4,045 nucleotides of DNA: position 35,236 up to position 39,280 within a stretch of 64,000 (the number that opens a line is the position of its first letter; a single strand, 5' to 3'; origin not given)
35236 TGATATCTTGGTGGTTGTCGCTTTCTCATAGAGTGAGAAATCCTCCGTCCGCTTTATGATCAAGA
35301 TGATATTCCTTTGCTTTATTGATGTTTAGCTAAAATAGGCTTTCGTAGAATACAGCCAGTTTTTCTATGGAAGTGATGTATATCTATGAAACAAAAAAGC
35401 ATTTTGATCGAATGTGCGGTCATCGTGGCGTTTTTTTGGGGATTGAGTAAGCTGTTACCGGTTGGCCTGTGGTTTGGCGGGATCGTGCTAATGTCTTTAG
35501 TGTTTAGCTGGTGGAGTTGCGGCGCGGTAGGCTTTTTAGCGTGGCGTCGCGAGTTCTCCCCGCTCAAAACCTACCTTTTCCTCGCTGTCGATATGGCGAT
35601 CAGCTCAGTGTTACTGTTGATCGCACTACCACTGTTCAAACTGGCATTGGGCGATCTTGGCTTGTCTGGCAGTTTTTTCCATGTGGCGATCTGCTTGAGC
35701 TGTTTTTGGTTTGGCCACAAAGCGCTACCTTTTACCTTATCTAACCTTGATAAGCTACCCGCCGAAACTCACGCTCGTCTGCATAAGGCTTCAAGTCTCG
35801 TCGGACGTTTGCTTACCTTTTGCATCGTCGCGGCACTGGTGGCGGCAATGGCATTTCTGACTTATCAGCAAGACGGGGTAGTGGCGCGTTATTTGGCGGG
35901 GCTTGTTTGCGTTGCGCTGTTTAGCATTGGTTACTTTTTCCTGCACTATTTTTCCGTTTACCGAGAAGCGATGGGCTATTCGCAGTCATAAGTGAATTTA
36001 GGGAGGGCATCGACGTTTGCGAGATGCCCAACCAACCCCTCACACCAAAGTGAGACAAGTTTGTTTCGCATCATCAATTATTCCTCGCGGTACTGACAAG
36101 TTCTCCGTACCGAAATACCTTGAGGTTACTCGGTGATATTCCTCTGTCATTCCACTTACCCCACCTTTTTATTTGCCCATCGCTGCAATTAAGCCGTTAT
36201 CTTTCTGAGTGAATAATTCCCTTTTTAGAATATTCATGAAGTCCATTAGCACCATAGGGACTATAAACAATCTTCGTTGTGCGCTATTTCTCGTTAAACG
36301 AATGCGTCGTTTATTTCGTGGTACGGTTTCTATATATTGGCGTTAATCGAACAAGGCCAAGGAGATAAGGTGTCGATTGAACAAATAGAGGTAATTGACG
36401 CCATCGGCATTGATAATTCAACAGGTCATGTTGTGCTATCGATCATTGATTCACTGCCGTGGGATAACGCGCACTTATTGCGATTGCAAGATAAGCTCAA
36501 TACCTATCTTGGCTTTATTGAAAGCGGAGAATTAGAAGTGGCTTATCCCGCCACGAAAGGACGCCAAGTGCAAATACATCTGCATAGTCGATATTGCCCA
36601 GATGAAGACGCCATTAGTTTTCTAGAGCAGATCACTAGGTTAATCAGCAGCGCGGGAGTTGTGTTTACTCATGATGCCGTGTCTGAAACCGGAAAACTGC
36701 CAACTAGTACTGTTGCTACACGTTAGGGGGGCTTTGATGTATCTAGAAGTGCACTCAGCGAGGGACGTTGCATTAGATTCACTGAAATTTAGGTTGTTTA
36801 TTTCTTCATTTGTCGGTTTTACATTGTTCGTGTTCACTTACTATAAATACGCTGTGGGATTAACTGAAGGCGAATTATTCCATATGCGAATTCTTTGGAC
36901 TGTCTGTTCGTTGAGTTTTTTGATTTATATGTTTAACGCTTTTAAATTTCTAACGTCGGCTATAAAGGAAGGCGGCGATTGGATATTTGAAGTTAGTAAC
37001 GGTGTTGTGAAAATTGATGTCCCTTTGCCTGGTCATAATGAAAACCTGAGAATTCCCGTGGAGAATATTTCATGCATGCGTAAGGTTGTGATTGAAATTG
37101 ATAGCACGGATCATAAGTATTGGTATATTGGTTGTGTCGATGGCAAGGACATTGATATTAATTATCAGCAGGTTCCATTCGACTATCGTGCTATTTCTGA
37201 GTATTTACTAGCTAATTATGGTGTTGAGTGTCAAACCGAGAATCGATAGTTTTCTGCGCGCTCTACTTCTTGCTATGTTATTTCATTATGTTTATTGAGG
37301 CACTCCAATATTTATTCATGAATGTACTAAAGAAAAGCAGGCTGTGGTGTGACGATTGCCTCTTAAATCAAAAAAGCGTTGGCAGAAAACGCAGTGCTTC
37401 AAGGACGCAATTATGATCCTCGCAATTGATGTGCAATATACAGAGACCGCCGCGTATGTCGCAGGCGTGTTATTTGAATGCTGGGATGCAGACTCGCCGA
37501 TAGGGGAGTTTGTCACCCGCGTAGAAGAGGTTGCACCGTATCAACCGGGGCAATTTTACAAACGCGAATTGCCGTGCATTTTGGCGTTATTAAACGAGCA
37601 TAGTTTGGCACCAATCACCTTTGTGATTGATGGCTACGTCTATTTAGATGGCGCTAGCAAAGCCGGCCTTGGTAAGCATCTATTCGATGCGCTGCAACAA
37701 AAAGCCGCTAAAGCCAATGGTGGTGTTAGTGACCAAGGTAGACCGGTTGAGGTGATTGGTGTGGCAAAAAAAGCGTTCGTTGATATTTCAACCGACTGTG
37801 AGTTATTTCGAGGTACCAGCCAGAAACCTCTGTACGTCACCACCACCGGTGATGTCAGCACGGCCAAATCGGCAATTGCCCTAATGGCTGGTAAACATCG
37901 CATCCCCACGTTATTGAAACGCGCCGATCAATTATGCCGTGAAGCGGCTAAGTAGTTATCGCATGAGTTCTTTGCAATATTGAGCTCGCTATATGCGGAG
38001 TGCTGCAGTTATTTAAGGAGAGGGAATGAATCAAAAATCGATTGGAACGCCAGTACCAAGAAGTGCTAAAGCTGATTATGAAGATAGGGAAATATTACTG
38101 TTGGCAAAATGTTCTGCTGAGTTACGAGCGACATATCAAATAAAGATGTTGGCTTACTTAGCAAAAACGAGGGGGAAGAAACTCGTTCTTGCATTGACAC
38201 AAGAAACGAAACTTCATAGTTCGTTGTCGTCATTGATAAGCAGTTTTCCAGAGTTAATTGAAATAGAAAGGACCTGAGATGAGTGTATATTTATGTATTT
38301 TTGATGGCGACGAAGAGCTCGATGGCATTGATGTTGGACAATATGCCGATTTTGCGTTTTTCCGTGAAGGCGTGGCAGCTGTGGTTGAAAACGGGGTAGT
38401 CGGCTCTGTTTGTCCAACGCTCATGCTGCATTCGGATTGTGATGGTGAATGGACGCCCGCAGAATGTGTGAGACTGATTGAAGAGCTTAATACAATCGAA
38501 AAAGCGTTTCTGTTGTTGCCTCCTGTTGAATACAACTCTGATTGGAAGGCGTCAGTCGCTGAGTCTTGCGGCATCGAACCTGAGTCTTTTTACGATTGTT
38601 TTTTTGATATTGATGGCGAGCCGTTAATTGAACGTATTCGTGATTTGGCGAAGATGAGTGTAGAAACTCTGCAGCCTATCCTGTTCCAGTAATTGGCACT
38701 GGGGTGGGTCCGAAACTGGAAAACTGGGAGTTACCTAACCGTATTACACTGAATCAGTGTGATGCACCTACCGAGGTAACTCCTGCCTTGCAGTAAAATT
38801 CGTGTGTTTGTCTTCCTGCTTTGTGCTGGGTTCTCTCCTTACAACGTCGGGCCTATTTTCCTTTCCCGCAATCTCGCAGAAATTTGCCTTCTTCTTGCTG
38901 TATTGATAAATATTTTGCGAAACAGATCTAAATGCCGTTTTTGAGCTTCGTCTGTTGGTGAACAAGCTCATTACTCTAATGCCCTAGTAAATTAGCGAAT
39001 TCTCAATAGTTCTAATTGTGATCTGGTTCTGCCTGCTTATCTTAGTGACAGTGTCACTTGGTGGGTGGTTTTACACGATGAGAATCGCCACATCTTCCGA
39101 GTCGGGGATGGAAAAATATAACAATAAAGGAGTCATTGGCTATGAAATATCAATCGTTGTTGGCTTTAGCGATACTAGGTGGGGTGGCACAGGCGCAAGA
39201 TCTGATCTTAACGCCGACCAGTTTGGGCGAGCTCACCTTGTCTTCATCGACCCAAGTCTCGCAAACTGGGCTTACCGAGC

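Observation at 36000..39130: AT-rich 3-kb islet of small ORFs between housekeeping-type genes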

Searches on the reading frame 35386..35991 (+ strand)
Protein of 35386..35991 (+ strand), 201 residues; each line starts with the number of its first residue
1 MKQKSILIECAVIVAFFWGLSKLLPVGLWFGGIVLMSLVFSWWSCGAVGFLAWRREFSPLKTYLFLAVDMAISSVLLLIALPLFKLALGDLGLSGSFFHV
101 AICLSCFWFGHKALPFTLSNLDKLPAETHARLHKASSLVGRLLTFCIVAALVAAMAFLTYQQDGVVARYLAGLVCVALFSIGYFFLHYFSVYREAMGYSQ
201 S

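Call 3: search_protein_families(library=pfam, proteins=[window:35386-35991:+], max_evalue=0.1)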
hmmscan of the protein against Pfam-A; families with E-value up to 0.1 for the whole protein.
window:35386-35991:+ (201 aa): 2 families
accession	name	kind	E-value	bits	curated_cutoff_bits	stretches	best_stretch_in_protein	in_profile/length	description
PF04144.18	SCAMP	-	0.0021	18.7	27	1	123-196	18-90/172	SCAMP family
PF13239.11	2TM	-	0.032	14.7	24.8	1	130-193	5-60/79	2TM domain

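Call 4: search_protein_families(library=padloc, proteins=[window:35386-35991:+], max_evalue=0.1)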
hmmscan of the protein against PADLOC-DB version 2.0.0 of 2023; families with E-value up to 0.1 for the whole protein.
window:35386-35991:+ (201 aa): 0 families

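Call 5: search_protein_families(library=ncbifam, proteins=[window:35386-35991:+], max_evalue=0.1)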
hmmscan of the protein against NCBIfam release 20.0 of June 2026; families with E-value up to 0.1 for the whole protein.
window:35386-35991:+ (201 aa): 1 family
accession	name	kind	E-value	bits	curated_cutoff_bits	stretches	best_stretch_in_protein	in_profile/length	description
NF052519.1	ExpolsacRepExoX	equivalog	0.057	13.8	140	0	147-196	10-59/96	exopolysaccharide production repressor ExoX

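Call 42: search_protein_families(library=pfam, proteins=[L087:2496-3995:+, L083:2229-4004:+, L088:1-1599:+, L087:4835-5563:+, L087:4255-4668:+, L087:5872-6315:+, L086:2083-2418:+], max_evalue=0.1)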
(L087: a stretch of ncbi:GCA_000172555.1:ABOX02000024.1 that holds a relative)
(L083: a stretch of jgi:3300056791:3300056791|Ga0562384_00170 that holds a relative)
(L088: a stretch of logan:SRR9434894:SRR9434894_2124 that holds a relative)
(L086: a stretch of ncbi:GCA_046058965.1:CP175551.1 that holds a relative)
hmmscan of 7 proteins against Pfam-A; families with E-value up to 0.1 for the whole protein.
L087:2496-3995:+ (499 aa): 0 families

L083:2229-4004:+ (591 aa): 2 families
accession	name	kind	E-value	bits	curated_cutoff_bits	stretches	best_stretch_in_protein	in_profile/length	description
PF05593.20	RHS_repeat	-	0.0018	19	22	1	90-120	1-31/38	RHS Repeat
PF23389.1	Beta-prop_WDR19_1st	-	0.021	14.3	27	1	73-127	8-62/325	WDR19 first beta-propeller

L088:1-1599:+ (532 aa): 0 families

L087:4835-5563:+ (242 aa): 4 families
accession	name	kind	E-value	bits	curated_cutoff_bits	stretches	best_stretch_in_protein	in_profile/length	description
PF20212.3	DUF6572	-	5.3e-28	97.8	27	1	132-235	1-103/106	Family of unknown function (DUF6572)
PF14567.11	SUKH_5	-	1.7e-18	67.2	27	1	7-128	2-127/142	SMI1-KNR4 cell-wall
PF09346.15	SMI1_KNR4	-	2.7e-12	47.8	25.4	1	24-130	2-117/125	SMI1 / KNR4 family (SUKH-1)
PF14568.11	SUKH_6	-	2e-10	41.6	27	1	27-131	2-113/119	SMI1-KNR4 cell-wall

L087:4255-4668:+ (137 aa): 1 family
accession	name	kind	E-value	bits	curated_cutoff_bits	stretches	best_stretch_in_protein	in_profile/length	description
PF15601.11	Imm70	-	6.7e-24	84.5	26.7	1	18-135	9-130/131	Immunity protein 70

L087:5872-6315:+ (147 aa): 0 families

L086:2083-2418:+ (111 aa): 0 families

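Call 82: search_protein_families(library=pfam, proteins=[L143:2-4966:+, L134:2-2992:+, L168:2-2431:+, L103:1-2223:+, L104:2378-4378:+, L129:1-1896:+, L133:1-1977:+, L125:1-1704:+, L130:1-1737:+, L148:1960-3549:+], max_evalue=0.001)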
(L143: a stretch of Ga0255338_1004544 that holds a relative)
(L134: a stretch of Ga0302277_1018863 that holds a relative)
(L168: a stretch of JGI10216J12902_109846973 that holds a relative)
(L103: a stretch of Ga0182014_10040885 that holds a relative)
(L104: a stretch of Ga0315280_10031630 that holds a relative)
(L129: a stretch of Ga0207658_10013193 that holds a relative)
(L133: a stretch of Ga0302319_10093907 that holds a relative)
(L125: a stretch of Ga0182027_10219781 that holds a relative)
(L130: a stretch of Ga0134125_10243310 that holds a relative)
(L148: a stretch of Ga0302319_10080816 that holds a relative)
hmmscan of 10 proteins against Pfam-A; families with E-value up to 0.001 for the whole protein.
L143:2-4966:+ (1655 aa): 1 family
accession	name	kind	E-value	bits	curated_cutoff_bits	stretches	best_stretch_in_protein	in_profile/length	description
PF05593.20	RHS_repeat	-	7.1e-15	55.4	22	1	489-523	4-37/38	RHS Repeat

L134:2-2992:+ (997 aa): 1 family
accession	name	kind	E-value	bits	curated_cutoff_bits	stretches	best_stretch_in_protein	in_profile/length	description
PF05593.20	RHS_repeat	-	1.9e-05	25.4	22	1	19-47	1-29/38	RHS Repeat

L168:2-2431:+ (810 aa): 1 family
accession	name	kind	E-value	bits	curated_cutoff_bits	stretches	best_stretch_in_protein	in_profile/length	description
PF05593.20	RHS_repeat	-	9.9e-18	64.5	22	0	124-157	1-34/38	RHS Repeat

L103:1-2223:+ (741 aa): 0 families

L104:2378-4378:+ (667 aa): 0 families

L129:1-1896:+ (632 aa): 1 family
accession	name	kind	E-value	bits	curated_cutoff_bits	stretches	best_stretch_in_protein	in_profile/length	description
PF05593.20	RHS_repeat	-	1.8e-07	31.8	22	0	135-167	3-33/38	RHS Repeat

L133:1-1977:+ (659 aa): 0 families

L125:1-1704:+ (568 aa): 0 families

L130:1-1737:+ (579 aa): 0 families

L148:1960-3549:+ (530 aa): 1 family
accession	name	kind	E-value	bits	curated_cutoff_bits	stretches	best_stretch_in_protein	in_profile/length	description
PF05593.20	RHS_repeat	-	8.4e-10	39.2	22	0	205-237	1-32/38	RHS Repeat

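Call 94: search_protein_families(library=pfam, proteins=[L239:3222-3893:+, L239:3890-4585:+, L239:5616-6125:-, L239:7339-10155:-, L169:1039-2079:+, L169:2480-3673:+, L169:4447-5004:+, L169:5563-6714:+, L169:7679-8680:+, L169:252-935:+], max_evalue=0.001)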
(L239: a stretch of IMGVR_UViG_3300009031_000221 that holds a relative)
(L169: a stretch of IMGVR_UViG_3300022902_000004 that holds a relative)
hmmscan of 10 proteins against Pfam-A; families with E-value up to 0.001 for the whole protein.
L239:3222-3893:+ (223 aa): 3 families
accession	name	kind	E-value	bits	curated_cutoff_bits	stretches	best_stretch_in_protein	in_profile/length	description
PF13392.12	HNH_3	-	0.00061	19.8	24.8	0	178-199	18-39/46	HNH endonuclease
PF01844.29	HNH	-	0.00085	19.9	21.4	0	178-206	13-43/47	HNH endonuclease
PF13384.12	HTH_23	-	0.0009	19.4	24.6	0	21-48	13-41/50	Homeodomain-like domain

L239:3890-4585:+ (231 aa): 0 families

L239:5616-6125:- (169 aa): 0 families

L239:7339-10155:- (938 aa): 0 families

L169:1039-2079:+ (346 aa): 1 family
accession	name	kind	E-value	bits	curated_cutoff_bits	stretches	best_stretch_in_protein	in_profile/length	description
PF09511.15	RNA_lig_T4_1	-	2.3e-15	57.5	28.3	1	49-220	2-210/227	RNA ligase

L169:2480-3673:+ (397 aa): 1 family
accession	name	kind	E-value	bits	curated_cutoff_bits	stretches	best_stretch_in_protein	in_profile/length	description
PF09511.15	RNA_lig_T4_1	-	5.8e-11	43.1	28.3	1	97-175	3-77/227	RNA ligase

L169:4447-5004:+ (185 aa): 1 family
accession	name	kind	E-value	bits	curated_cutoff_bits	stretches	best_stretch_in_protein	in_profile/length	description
PF12850.12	Metallophos_2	-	3.5e-06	27.5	27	1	8-138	7-126/154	Calcineurin-like phosphoesterase superfamily domain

L169:5563-6714:+ (383 aa): 1 family
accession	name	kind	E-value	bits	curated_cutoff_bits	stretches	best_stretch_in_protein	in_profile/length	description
PF10127.15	RlaP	-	2.3e-20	73.8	23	1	11-150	21-142/249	RNA repair pathway DNA polymerase beta family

L169:7679-8680:+ (333 aa): 1 family
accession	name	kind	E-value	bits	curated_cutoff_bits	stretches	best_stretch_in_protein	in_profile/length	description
PF04446.17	Thg1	-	3.7e-28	98.5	29.2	1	62-193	2-130/130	tRNAHis guanylyltransferase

L169:252-935:+ (227 aa): 0 families

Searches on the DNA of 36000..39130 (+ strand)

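Call 73: search_dna_similar(query=window:36000-39130:+, collection=plasmids, mode=distant, max_rows=10)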
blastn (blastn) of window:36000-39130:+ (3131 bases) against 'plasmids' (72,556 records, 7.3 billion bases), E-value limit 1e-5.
No match.
